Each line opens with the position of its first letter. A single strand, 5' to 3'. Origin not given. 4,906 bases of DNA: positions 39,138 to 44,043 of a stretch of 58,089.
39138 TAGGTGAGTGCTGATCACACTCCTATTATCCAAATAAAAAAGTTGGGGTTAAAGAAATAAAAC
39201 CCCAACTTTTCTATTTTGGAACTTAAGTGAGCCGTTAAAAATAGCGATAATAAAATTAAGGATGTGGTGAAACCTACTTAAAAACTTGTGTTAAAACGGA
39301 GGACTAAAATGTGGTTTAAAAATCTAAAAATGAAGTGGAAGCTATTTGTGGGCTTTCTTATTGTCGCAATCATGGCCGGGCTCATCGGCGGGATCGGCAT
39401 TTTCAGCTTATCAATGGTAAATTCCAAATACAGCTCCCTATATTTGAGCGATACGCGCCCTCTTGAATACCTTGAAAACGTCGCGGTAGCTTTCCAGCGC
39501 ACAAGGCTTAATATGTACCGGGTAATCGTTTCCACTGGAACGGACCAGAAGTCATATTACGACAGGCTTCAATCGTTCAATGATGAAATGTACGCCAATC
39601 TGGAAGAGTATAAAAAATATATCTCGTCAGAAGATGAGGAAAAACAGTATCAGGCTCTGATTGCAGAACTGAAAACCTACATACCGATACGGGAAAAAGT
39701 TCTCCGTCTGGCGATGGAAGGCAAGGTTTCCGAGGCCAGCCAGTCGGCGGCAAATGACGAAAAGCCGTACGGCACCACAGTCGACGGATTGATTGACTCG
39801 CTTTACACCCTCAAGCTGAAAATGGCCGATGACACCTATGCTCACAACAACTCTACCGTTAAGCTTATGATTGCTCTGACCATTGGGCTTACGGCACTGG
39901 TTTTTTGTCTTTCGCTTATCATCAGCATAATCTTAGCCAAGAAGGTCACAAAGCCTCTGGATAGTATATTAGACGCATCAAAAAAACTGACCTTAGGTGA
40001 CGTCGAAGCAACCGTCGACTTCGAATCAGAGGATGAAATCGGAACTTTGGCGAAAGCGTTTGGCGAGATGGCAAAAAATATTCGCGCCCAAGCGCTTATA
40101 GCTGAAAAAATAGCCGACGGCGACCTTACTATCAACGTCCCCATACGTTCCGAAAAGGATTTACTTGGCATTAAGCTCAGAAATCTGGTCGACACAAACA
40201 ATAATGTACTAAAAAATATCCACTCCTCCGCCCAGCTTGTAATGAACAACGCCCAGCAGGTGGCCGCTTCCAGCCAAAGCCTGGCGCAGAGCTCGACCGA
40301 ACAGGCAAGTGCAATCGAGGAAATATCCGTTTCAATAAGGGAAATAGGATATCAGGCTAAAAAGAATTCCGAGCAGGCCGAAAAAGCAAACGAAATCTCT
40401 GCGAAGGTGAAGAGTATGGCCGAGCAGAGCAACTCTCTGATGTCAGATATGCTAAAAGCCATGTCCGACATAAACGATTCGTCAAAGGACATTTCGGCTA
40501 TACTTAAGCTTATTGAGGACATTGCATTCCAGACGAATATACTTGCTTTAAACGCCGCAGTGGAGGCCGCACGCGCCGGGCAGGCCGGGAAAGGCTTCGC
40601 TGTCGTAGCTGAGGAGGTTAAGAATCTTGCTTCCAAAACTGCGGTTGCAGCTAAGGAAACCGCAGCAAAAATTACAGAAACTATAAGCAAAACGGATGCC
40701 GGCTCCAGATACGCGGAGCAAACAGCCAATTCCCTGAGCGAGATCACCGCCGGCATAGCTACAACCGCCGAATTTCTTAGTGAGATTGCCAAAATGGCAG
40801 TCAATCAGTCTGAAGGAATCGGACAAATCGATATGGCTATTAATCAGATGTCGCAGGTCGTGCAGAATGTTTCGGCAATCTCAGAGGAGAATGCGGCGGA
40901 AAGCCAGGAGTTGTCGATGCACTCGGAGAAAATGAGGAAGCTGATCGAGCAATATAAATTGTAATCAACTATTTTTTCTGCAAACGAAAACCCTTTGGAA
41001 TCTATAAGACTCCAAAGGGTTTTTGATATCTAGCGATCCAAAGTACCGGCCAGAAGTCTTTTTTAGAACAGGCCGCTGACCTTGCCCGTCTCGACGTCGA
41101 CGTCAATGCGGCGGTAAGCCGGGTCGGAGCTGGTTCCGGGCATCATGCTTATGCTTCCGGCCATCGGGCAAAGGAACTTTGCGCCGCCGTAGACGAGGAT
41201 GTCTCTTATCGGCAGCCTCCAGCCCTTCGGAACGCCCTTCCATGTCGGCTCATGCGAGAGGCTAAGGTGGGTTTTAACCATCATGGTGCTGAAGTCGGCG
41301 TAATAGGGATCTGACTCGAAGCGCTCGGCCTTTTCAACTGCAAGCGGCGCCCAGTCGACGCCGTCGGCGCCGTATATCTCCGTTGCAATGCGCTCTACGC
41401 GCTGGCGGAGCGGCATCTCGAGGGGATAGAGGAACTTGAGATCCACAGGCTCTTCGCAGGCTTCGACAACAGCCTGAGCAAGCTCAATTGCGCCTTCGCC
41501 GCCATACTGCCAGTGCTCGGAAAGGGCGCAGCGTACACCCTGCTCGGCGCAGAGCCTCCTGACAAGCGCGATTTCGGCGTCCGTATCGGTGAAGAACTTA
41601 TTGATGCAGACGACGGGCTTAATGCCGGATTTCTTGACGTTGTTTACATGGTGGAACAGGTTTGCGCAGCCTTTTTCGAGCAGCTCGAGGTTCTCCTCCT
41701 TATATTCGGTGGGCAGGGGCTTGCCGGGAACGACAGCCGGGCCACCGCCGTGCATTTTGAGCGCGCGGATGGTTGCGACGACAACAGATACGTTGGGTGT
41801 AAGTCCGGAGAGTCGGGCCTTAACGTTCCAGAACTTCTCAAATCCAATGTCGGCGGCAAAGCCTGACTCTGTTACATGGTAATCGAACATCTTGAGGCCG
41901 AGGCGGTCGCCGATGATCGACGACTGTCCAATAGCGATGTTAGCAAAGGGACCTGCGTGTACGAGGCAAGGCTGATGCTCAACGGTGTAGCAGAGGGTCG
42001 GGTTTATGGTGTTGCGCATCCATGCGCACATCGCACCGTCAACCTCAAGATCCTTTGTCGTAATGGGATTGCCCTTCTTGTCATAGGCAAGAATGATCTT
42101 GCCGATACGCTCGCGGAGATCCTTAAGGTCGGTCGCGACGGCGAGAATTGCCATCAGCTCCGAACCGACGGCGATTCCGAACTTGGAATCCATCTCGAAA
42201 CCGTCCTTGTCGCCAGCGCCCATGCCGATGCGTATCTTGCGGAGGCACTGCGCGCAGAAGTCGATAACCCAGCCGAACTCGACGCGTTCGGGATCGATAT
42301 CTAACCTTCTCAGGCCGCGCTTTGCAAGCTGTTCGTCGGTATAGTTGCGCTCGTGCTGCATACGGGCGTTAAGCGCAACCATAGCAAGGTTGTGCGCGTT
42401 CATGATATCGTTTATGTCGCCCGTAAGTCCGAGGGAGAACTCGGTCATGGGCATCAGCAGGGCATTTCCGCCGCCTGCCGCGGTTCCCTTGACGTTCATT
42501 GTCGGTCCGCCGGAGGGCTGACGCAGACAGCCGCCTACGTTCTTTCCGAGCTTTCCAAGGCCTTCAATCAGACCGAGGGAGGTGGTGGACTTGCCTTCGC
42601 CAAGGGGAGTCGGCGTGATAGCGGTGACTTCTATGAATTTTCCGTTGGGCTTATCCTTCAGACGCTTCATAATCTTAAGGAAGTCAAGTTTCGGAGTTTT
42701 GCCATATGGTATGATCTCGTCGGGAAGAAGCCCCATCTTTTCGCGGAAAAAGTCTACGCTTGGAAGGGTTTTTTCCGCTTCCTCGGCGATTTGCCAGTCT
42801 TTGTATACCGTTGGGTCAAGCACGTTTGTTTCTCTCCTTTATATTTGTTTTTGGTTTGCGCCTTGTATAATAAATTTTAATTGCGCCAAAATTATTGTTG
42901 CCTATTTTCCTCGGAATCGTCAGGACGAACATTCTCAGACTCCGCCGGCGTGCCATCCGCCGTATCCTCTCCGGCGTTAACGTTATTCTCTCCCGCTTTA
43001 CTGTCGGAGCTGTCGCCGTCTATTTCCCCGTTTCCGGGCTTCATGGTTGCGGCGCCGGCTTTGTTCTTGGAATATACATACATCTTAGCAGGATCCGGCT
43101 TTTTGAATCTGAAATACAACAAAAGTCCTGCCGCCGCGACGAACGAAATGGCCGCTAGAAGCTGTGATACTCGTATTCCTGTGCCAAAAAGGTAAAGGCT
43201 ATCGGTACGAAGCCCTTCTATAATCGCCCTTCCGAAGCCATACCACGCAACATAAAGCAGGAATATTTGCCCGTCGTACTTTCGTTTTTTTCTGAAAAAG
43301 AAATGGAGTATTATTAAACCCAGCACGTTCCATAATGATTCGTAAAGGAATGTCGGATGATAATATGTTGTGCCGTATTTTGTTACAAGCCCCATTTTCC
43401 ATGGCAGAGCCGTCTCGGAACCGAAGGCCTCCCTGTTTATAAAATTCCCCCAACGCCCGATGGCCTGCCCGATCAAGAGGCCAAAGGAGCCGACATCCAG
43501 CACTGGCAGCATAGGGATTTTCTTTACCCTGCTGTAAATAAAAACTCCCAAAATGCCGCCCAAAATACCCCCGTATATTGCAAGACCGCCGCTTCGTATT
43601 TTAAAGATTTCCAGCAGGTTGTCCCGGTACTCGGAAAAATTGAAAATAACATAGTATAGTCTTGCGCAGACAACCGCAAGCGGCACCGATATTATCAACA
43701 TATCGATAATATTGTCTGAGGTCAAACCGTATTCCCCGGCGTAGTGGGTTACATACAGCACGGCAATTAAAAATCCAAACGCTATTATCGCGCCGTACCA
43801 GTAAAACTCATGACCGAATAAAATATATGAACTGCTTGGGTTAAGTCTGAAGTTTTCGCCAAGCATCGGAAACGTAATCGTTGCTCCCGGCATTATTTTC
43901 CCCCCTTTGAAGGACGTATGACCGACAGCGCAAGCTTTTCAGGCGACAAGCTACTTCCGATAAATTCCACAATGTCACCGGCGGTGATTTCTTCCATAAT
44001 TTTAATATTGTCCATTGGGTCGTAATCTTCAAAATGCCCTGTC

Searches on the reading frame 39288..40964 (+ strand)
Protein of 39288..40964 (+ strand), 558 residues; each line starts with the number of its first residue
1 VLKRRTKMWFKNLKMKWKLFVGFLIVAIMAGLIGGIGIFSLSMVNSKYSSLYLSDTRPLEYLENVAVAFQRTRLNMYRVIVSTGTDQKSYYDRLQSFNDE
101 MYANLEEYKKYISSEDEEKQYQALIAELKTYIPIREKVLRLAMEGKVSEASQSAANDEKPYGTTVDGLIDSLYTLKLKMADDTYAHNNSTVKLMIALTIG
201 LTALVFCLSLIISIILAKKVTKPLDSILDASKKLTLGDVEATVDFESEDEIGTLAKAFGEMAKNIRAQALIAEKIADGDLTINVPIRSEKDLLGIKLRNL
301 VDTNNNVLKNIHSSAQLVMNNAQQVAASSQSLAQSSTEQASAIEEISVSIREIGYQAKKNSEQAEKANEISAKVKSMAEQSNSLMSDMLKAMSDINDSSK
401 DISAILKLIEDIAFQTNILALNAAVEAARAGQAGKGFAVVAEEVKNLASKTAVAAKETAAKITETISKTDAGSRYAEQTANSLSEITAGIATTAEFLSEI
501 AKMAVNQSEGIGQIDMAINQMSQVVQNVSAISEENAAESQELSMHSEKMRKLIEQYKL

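Call 58: search_protein_families(library=pfam, proteins=[window:39288-40964:+])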
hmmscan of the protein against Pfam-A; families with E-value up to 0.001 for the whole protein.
window:39288-40964:+ (558 aa): 4 families
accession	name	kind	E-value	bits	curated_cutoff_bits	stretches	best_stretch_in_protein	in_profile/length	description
PF00015.26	MCPsignal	-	1.6e-45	155.5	34.6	1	369-524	2-171/172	Methyl-accepting chemotaxis protein (MCP) signalling domain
PF12729.13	4HB_MCP_1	-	2.2e-33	115.8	27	1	12-190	1-180/181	Four helix bundle sensory module for signal transduction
PF00672.30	HAMP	-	3.6e-14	53.3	25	1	216-267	2-53/53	HAMP domain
PF02203.21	TarH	-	1.6e-07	31.9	25.2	1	10-129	2-121/177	Tar ligand binding domain homologue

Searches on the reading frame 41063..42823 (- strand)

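Call 58: search_protein_families(library=pfam, proteins=[window:41063-42823:-])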
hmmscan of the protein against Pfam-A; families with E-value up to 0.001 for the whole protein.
window:41063-42823:- (586 aa): 1 family
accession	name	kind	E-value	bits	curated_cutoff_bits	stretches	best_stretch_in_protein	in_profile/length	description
PF01268.25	FTHFS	-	6.2e-216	718.4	27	1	8-586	2-556/556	Formate--tetrahydrofolate ligase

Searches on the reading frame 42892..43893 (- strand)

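Call 58: search_protein_families(library=pfam, proteins=[window:42892-43893:-])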
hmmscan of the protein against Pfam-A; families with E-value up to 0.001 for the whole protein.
window:42892-43893:- (333 aa): 1 family
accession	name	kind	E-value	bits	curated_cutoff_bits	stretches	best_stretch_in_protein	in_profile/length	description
PF01790.23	LGT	-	7.7e-72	241.9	24.9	1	27-260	7-240/240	Prolipoprotein diacylglyceryl transferase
